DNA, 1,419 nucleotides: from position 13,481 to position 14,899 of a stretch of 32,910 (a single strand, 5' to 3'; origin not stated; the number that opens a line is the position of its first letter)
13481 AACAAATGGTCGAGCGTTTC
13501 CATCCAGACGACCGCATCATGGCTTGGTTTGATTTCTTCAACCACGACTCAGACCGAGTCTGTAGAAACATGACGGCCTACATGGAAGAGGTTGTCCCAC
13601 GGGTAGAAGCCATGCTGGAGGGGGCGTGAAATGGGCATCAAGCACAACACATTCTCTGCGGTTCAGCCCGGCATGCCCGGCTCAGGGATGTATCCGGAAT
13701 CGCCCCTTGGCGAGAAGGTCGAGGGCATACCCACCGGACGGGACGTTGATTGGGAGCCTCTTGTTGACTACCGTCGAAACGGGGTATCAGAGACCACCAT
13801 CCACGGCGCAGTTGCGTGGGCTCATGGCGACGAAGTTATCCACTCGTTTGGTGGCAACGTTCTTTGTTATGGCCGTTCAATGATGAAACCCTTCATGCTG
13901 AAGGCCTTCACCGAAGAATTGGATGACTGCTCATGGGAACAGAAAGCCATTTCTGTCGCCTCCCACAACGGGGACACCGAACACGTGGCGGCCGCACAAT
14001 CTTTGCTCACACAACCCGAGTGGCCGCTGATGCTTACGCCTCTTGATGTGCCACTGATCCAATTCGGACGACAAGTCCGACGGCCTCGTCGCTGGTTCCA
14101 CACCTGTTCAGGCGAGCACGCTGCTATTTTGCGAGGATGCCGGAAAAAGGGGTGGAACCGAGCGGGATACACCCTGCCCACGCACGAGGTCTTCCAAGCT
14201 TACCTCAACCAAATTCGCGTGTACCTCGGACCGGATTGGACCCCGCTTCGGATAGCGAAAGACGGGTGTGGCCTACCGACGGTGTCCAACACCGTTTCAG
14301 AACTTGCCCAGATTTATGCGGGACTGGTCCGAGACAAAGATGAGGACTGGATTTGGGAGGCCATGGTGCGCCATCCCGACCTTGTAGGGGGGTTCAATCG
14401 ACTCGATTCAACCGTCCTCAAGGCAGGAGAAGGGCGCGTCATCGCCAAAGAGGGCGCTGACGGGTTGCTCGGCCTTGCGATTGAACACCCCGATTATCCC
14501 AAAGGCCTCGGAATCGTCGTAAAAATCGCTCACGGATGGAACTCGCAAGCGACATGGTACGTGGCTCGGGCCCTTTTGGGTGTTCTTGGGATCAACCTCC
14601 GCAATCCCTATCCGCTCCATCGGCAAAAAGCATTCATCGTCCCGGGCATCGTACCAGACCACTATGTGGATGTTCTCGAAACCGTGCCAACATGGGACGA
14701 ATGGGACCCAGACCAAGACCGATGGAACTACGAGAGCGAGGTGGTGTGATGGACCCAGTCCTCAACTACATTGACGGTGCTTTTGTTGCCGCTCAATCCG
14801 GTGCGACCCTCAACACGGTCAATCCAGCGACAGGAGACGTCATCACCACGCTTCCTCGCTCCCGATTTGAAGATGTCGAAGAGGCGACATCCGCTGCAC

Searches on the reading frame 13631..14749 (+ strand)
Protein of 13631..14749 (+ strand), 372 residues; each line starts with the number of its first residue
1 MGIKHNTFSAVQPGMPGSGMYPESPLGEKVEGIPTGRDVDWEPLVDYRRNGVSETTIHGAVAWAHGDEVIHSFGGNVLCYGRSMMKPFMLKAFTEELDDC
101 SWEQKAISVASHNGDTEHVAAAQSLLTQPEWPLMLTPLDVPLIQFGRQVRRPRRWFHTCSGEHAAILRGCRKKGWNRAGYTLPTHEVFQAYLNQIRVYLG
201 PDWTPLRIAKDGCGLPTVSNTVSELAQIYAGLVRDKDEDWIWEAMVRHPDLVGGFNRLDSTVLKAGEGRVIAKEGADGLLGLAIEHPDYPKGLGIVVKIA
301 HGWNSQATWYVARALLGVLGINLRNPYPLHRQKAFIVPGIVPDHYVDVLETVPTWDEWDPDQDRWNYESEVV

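Call 38: search_protein_families(library=pfam, proteins=[window:13631-14749:+], max_evalue=0.001)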
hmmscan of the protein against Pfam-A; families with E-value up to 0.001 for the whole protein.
window:13631-14749:+ (372 aa): 1 family
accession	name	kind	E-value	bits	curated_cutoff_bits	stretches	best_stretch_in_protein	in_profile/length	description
PF06089.17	Asparaginase_II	-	1.7e-46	159.2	25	1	45-323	1-294/322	L-asparaginase II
